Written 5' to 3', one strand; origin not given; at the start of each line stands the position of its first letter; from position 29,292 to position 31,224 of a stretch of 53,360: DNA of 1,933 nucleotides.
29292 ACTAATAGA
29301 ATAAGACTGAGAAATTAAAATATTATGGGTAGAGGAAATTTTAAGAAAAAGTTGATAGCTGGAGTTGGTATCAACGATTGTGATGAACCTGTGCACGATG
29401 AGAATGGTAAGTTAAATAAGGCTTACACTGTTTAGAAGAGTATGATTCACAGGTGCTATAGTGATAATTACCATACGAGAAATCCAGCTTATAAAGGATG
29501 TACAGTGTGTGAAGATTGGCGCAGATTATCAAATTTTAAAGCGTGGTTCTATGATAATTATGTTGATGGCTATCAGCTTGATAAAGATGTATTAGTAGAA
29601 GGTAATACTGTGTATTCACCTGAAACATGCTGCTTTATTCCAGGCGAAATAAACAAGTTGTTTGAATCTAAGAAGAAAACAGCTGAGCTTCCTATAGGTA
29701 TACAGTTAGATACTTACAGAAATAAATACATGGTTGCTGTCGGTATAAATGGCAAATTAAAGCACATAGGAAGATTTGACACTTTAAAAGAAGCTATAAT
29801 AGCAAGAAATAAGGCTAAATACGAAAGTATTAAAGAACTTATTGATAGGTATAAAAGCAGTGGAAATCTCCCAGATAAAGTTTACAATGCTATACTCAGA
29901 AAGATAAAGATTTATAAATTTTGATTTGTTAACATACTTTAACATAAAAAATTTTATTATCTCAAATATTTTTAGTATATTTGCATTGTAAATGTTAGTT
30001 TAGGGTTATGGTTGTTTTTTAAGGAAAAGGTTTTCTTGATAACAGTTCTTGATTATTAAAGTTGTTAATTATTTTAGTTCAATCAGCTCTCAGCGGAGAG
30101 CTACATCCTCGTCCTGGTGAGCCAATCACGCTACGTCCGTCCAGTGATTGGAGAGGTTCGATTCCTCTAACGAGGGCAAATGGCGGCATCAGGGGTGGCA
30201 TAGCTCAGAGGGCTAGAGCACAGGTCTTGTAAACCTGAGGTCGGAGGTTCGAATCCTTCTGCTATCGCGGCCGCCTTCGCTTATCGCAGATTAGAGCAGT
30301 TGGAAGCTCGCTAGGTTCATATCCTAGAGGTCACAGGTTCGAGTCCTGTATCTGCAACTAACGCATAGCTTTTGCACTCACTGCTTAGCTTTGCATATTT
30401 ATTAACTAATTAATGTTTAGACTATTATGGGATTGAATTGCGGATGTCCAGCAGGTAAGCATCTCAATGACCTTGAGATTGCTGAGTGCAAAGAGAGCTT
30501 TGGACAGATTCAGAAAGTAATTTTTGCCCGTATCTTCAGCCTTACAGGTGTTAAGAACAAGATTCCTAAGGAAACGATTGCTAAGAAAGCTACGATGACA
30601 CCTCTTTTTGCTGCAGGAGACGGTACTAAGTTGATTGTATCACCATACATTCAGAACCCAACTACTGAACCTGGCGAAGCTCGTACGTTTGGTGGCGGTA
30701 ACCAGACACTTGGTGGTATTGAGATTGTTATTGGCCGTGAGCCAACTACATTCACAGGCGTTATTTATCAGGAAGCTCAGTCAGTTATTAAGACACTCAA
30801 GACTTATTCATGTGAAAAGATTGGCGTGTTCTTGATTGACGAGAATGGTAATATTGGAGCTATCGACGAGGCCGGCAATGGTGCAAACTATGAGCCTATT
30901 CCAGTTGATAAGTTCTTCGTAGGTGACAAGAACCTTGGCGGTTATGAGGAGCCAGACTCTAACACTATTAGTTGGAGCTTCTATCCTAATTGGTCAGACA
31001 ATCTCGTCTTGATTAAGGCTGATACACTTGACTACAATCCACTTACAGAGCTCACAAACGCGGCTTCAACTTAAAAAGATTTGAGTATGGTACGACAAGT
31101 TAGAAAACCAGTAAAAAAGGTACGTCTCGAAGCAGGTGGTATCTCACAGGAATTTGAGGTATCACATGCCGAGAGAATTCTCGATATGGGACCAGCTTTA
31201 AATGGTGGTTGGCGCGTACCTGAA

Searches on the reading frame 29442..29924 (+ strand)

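Call 20: search_protein_families(library=phrogs, proteins=[window:29442-29924:+])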
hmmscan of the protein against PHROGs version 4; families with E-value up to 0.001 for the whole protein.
window:29442-29924:+ (160 aa): 9 families
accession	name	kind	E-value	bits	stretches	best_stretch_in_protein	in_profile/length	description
phrog_953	-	DNA, RNA and nucleotide metabolism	1.6e-63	216.5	1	1-157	231-387/420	HNH endonuclease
phrog_374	-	DNA, RNA and nucleotide metabolism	7.4e-42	144.9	1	1-153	279-430/617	HNH endonuclease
phrog_2081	-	DNA, RNA and nucleotide metabolism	2e-25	90.8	1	1-135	112-248/433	HNH endonuclease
phrog_30929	-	unknown function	1.3e-24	87.9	1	2-146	46-196/413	-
phrog_99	-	DNA, RNA and nucleotide metabolism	1.5e-10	42.3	1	85-132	216-262/383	HNH endonuclease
phrog_3377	-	DNA, RNA and nucleotide metabolism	4.1e-08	34.3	1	1-71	21-90/196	HNH endonuclease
phrog_899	-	unknown function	8.4e-06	26.9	1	30-137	44-119/221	-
phrog_13470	-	DNA, RNA and nucleotide metabolism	2.5e-05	25.5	1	86-134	99-147/152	HNH endonuclease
phrog_4578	-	DNA, RNA and nucleotide metabolism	7.4e-05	23.7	1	86-131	71-116/130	HNH endonuclease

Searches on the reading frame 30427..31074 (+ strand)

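Call 20: search_protein_families(library=phrogs, proteins=[window:30427-31074:+])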
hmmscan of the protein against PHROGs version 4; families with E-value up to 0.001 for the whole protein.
window:30427-31074:+ (215 aa): 1 family
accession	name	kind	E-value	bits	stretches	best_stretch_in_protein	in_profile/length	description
phrog_8193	-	head and packaging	5e-62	210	1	1-209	1-207/207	major head protein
